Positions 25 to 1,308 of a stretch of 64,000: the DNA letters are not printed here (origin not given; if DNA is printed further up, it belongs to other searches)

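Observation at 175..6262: Candidate TonB-dependent molybdate/tungstate acquisition locus: orphan WtpA-type binding protein, TBDR, Mop-less ModE, tandem SUOX-fold lipoprotein and BASS permease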

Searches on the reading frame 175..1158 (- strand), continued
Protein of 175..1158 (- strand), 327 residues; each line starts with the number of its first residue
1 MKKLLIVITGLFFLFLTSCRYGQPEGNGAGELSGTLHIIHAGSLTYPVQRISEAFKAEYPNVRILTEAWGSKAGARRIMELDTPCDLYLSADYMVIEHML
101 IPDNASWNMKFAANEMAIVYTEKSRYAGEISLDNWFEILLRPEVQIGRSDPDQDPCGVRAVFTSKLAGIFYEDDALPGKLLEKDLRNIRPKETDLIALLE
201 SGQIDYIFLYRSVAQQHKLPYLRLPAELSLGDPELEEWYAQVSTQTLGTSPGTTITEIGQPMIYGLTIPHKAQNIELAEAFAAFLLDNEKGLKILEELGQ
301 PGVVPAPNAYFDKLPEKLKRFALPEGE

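Call 33: search_protein_families(library=pfam, proteins=[L081:7878-8924:+, L080:6160-7194:-, L042:7905-9149:-, L049:8988-9245:+, L044:3505-5544:-, L048:13591-15264:-, L036:1845-5162:-, L042:13872-14825:+, L034:8072-8854:-], max_evalue=0.001)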
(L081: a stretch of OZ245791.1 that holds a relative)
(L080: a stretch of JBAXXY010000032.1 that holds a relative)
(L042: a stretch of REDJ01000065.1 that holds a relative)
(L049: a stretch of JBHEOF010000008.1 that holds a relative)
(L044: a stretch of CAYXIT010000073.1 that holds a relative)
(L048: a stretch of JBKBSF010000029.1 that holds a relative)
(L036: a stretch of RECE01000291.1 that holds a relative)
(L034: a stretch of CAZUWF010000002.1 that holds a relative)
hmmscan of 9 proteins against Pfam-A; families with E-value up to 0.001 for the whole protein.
L081:7878-8924:+ (348 aa): 1 family
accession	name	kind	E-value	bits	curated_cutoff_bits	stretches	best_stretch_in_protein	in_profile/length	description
PF03009.23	GDPD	-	2.9e-36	126.2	23.6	1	44-325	1-243/244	Glycerophosphoryl diester phosphodiesterase family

L080:6160-7194:- (344 aa): 1 family
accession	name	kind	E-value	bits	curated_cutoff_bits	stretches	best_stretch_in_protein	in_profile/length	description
PF00793.26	DAHP_synth_1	-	2.5e-80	269.7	25.5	1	43-336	9-268/270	DAHP synthetase I family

L042:7905-9149:- (414 aa): 4 families
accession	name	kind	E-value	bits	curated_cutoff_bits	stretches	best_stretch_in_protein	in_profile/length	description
PF08442.15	ATP-grasp_2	-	7.7e-67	225.3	29.5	1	20-229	1-201/202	ATP-grasp domain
PF00549.24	Ligase_CoA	-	9.5e-33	113.5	24.5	1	289-405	1-123/128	CoA-ligase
PF24948.1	Citrate_synth_N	-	1.2e-19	71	83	1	20-252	4-227/232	ATP-citrate synthase ATP-grasp domain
PF13549.11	ATP-grasp_5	-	1.7e-06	28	27.6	1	18-99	7-85/221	ATP-grasp domain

L049:8988-9245:+ (85 aa): 0 families

L044:3505-5544:- (679 aa): 4 families
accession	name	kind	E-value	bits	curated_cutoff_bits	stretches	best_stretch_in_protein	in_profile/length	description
PF21653.3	pulA_all-beta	-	4.5e-19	68.2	26.7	1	585-641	1-57/60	Pullulanase, all-beta domain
PF00128.31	Alpha-amylase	-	3.8e-17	63.1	22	1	204-291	25-94/446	Alpha amylase, catalytic domain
PF02922.24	CBM_48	-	1.3e-12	48.3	22.4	1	45-125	2-83/83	Carbohydrate-binding module 48 (Isoamylase N-terminal domain)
PF11852.14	Pullul_strch_C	-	1e-09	38.5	29.7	1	562-675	44-164/165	Alpha-1,6-glucosidases, pullulanase-type, C-terminal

L048:13591-15264:- (557 aa): 2 families
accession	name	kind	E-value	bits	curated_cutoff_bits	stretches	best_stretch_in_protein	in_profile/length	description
PF03806.19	ABG_transport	-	3.8e-172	573.5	27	1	58-553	2-499/502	AbgT putative transporter family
PF03606.21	DcuC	-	1.4e-07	30.9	23.1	1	168-540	119-458/461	C4-dicarboxylate anaerobic carrier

L036:1845-5162:- (1105 aa): 6 families
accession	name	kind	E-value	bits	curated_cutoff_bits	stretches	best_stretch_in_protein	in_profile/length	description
PF08757.17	CotH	-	1.4e-50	173.1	23.8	1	354-689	1-321/322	CotH kinase protein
PF00932.25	LTD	-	1.4e-17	64.5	34.3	1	20-131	4-106/109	Lamin Tail Domain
PF13290.12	CHB_HEX_C_1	-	6.6e-12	45.6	22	1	181-225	3-47/67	Chitobiase/beta-hexosaminidase C-terminal domain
PF18962.6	Por_Secre_tail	-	1.4e-11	45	27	1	1028-1103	2-74/75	Secretion system C-terminal sorting domain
PF13287.12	Fn3_assoc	-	3.3e-11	43.6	23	1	190-284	1-59/59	Fn3 associated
PF18998.6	Flg_new_2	-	2.9e-08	34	23.6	1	732-784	16-72/73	Divergent InlB B-repeat domain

L042:13872-14825:+ (317 aa): 1 family
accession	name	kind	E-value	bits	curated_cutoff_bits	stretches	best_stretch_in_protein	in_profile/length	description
PF01436.27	NHL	-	2.2e-07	31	20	0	197-216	7-26/28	NHL repeat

L034:8072-8854:- (260 aa): 1 family
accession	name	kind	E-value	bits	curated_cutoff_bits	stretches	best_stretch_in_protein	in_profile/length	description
PF01416.25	PseudoU_synth_1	-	7.5e-32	110.5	23.3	2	150-250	3-108/108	tRNA pseudouridine synthase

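Call 45: search_solved_structures(query=window:175-1158:-, max_evalue=0.00001, show_alignments=2)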
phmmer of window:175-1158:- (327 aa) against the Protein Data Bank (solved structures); distinct sequences matched with E-value up to 0.00001: 9.
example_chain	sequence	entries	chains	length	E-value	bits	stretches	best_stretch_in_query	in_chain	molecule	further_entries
2onk_E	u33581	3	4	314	6.4e-65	222.6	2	32-191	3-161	Molybdate/tungstate binding protein | UPF0100 protein AF_0094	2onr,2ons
3cij_A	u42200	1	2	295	1.4e-63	218.2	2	32-192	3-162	UPF0100 protein AF_0094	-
3k6u_A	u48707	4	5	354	4.1e-63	216.6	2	19-181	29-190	Solute-binding protein MA_0280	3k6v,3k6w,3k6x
3cg3_A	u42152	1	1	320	2e-58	201.2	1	34-321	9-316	UPF0100 protein PH0151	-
3cfz_A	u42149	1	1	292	2.7e-58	200.8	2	33-193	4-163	UPF0100 protein MJ1186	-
3cfx_A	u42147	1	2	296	6.7e-58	199.5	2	32-181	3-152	UPF0100 protein MA_0280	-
3cg1_A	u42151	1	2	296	3.6e-56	193.8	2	31-190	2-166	UPF0100 protein PF0080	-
4kd5_C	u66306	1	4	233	1.4e-06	30.9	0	35-128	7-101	ABC-type transport system, molybdenum-specific extracellular solute-binding protein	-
8k8k_A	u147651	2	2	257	5.2e-06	29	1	15-163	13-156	Molybdate transporter periplasmic protein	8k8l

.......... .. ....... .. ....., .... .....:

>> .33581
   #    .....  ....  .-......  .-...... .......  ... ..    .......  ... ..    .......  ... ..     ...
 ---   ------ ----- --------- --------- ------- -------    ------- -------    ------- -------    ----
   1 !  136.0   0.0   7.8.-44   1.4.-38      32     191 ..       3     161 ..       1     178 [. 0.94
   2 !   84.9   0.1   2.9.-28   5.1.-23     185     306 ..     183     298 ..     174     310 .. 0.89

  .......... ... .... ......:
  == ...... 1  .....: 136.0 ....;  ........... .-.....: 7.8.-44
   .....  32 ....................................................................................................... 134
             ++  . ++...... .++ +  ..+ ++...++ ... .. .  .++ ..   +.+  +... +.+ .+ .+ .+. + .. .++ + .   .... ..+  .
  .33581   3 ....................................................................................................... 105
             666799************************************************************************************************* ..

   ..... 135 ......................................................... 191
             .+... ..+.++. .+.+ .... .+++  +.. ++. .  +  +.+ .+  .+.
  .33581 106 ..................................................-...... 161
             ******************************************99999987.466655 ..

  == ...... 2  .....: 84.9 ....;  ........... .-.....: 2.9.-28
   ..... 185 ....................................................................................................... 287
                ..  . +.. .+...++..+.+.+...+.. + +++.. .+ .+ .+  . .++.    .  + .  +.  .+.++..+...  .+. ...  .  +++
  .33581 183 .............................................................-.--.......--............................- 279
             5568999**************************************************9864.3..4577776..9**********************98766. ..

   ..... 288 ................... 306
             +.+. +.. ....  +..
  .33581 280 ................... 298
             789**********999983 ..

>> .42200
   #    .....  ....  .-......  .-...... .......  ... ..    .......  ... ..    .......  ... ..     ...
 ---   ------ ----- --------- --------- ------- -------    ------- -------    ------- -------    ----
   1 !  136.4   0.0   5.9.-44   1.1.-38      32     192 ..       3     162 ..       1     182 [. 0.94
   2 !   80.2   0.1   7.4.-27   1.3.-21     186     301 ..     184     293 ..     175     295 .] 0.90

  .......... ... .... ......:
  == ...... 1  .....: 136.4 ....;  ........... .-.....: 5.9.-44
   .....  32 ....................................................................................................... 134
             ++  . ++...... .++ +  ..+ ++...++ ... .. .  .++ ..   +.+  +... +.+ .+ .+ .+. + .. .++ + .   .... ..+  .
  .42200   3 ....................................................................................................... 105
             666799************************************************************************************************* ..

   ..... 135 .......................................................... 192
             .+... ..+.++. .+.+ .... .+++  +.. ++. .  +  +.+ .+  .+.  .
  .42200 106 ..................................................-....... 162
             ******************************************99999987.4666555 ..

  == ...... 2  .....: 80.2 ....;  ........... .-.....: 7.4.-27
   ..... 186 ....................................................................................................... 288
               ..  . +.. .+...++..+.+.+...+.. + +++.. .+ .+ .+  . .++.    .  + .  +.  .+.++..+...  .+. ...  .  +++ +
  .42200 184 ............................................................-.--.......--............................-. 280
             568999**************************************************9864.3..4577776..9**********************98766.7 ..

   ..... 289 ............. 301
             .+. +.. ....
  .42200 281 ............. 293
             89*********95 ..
